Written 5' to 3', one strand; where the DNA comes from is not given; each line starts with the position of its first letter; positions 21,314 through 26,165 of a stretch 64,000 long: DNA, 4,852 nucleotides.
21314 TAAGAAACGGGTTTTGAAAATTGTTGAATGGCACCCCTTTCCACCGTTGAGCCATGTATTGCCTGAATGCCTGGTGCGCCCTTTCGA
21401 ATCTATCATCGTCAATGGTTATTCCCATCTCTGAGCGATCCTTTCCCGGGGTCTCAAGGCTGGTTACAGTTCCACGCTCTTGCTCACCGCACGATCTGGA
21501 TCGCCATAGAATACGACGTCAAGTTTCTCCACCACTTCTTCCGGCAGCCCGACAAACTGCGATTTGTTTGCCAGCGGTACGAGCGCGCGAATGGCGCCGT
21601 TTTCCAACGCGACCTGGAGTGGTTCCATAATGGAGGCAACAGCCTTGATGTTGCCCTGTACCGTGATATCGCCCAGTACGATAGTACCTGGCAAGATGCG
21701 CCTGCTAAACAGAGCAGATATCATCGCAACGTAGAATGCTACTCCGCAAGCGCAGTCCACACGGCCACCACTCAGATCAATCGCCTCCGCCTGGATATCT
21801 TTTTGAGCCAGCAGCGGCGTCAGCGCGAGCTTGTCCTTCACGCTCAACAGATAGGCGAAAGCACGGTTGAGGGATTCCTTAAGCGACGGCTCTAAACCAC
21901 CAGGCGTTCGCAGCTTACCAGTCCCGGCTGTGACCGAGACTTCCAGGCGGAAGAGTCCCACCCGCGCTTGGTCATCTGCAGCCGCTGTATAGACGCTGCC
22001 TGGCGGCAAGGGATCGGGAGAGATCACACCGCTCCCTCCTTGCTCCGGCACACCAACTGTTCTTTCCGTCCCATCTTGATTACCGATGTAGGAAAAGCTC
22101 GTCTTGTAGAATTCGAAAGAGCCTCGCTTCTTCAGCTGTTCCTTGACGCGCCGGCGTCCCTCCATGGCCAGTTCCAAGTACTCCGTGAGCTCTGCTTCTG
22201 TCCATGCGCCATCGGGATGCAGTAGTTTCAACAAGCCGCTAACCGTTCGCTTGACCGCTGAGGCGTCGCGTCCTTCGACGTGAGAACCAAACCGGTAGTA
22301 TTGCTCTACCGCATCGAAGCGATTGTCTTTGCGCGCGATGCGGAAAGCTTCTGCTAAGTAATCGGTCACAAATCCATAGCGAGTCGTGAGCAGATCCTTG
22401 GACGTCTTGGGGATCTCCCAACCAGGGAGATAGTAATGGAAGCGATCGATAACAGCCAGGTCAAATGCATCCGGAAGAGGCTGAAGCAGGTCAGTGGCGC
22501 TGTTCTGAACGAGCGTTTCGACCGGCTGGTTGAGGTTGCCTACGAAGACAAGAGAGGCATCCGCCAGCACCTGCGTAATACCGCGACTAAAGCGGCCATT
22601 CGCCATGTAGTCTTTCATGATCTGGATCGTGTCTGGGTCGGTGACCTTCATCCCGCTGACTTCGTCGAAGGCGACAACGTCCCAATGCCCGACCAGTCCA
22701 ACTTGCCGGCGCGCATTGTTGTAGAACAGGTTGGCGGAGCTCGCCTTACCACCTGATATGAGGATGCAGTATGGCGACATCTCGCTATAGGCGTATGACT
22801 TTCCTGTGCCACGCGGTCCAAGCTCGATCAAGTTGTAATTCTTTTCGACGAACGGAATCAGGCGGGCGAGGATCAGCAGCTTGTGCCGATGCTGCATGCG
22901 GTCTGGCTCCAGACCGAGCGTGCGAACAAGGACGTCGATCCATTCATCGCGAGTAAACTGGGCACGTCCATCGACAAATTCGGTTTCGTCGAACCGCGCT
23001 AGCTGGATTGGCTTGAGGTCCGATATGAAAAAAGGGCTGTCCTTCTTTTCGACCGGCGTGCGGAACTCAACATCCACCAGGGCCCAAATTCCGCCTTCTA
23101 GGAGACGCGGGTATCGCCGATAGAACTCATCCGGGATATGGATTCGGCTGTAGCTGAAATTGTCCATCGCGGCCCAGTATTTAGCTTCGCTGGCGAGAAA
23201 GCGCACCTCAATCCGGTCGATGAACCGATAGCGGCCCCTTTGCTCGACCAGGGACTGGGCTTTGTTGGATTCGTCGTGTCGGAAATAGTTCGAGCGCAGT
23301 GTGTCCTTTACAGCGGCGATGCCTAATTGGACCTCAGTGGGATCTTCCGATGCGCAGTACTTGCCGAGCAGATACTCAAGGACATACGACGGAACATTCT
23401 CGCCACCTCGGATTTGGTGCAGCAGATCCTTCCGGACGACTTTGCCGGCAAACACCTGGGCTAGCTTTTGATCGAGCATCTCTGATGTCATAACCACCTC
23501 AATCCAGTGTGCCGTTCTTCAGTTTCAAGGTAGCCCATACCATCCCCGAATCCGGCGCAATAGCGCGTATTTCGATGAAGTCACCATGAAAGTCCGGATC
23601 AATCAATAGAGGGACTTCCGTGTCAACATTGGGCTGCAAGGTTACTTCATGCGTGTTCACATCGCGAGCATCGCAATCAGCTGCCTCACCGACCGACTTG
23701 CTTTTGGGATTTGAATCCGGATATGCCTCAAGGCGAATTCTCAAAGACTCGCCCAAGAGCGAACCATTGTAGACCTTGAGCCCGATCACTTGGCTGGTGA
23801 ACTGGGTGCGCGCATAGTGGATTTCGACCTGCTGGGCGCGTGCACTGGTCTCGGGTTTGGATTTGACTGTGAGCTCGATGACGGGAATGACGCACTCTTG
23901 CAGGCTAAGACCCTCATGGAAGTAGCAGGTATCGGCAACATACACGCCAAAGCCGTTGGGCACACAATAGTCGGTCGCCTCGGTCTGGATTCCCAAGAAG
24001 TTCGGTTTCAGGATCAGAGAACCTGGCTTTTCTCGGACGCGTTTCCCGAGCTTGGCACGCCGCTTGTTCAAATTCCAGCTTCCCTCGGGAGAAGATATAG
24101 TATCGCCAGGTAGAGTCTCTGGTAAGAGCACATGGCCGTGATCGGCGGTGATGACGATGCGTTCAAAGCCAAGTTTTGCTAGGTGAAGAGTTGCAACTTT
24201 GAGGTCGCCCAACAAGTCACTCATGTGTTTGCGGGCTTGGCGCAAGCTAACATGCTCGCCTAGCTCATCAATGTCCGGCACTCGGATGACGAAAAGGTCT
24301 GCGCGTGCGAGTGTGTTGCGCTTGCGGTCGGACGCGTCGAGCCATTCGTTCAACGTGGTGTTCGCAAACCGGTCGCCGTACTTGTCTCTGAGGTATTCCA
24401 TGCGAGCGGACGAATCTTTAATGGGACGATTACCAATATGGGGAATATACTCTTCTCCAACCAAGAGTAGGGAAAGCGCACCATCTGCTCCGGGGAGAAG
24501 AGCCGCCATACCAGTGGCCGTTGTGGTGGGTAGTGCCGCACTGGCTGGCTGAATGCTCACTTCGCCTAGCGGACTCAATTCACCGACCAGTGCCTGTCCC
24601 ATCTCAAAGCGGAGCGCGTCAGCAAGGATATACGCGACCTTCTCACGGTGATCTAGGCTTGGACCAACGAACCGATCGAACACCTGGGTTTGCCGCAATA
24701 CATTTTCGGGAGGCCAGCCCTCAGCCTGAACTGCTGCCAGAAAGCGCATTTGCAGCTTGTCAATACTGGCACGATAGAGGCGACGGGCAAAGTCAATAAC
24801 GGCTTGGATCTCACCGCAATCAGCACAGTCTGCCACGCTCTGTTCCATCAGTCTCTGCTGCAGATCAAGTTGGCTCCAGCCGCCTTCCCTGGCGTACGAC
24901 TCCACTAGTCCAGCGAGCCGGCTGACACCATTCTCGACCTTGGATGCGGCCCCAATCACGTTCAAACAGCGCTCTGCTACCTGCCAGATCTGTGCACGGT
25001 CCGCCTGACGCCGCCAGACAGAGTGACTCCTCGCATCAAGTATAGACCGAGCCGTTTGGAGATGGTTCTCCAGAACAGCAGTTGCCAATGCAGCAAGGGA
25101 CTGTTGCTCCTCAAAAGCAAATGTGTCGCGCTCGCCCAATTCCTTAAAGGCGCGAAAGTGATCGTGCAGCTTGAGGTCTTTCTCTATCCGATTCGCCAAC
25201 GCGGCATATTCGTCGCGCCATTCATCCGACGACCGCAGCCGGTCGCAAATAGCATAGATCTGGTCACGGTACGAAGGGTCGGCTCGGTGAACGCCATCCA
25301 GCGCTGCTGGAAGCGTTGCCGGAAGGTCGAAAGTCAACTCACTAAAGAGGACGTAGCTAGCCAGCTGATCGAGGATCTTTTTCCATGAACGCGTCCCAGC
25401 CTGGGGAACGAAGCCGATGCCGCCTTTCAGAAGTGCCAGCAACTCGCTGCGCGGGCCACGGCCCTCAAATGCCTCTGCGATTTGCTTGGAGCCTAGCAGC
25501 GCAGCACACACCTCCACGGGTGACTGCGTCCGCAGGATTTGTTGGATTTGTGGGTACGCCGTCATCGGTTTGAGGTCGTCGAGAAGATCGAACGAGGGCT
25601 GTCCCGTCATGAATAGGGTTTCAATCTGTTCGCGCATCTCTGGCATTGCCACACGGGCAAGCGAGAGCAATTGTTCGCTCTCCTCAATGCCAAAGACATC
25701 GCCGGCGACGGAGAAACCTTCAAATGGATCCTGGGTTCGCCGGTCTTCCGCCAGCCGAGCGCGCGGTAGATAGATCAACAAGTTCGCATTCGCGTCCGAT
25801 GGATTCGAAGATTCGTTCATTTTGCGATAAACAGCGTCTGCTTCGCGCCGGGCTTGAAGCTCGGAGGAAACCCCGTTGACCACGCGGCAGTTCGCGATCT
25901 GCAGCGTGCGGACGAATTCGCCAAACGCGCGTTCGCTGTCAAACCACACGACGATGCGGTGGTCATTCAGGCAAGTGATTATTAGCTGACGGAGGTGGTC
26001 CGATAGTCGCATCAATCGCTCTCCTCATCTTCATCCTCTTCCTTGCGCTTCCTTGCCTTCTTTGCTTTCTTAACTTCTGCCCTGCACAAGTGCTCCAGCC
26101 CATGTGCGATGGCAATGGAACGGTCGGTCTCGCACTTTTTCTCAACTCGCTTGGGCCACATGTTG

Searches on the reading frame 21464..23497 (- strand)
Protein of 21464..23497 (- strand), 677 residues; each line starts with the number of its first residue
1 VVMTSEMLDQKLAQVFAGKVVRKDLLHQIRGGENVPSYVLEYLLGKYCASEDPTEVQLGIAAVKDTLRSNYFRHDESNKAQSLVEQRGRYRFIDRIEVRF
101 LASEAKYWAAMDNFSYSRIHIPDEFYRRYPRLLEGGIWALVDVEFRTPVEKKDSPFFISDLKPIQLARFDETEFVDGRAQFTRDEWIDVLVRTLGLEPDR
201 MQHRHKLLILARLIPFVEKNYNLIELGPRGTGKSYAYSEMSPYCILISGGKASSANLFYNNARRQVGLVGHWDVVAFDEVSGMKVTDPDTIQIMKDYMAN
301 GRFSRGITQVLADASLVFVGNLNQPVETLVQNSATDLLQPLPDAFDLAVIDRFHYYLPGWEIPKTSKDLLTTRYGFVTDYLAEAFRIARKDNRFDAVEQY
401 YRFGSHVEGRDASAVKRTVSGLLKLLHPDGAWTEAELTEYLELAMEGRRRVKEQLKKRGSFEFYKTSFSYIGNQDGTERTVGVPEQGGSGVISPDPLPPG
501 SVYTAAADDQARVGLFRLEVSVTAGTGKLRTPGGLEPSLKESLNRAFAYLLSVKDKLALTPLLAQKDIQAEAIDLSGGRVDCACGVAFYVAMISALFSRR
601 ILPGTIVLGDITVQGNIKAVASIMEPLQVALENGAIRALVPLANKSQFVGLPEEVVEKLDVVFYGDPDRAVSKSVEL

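Call 3: search_protein_families(library=pfam, proteins=[window:21464-23497:-], max_evalue=0.01)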
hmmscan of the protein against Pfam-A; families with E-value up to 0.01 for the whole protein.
window:21464-23497:- (677 aa): 4 families
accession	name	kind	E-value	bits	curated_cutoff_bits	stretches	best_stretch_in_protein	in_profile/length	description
PF13337.12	BrxL_ATPase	-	3.3e-130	433.9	25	1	156-469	1-313/313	Lon-like protease BrxL-like, ATPase domain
PF20442.3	BrxL_N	-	1.3e-41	142.1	28.2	1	14-145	1-132/132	BREX system Lon protease-like protein BrxL N-terminal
PF05362.19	Lon_C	-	3.8e-13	49.9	21.1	1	515-665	42-193/205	Lon protease (S16) C-terminal proteolytic domain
PF13541.12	ChlI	-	0.002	18.5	27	1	519-644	2-121/121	Subunit ChlI of Mg-chelatase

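Call 4: search_protein_families(library=padloc, proteins=[window:21464-23497:-], max_evalue=0.01)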
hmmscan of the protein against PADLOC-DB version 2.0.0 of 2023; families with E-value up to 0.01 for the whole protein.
window:21464-23497:- (677 aa): 5 families
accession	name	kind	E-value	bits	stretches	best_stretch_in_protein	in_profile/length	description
PDLC02506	BrxL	-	1.6e-274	910.4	1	3-675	3-677/680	BrxL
PDLC02508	BrxL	-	4.6e-205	680.9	1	7-486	3-480/698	BrxL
PDLC02509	BrxL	-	3.7e-116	386.8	2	152-468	195-514/535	BrxL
PDLC02505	BrxL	-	1.5e-78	262.9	1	7-463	3-468/482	BrxL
PDLC02507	BrxL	-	2.8e-54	182.7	1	2-446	8-451/482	BrxL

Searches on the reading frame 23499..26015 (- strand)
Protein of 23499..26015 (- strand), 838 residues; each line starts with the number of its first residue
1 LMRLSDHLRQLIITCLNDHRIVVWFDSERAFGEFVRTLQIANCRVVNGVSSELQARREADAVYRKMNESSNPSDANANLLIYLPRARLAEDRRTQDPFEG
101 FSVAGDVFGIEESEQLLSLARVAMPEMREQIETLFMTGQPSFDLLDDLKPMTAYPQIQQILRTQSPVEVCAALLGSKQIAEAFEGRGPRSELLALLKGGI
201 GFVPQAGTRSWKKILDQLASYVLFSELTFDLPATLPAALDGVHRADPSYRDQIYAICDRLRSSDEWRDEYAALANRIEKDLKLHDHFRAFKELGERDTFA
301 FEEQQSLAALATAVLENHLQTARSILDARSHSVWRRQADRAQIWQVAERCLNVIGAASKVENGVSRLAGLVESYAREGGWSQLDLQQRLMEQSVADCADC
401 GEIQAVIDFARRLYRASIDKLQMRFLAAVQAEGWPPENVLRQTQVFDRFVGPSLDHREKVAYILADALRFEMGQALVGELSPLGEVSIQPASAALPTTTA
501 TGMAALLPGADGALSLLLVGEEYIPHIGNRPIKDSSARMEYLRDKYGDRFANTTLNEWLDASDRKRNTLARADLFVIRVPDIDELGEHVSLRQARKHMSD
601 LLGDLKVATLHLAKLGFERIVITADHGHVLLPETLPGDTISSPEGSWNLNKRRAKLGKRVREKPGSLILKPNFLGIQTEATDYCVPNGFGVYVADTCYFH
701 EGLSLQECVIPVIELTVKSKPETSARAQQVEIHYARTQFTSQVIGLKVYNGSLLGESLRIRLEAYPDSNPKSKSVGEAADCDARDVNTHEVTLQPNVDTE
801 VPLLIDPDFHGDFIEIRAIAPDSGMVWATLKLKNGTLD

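Call 40: search_protein_families(library=pfam, proteins=[window:23499-26015:-], max_evalue=0.001)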
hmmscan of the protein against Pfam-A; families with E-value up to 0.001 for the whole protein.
window:23499-26015:- (838 aa): 1 family
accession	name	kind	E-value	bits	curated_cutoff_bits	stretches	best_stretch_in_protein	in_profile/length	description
PF08665.17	PglZ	-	9.8e-13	48.9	25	1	458-629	1-173/179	PglZ domain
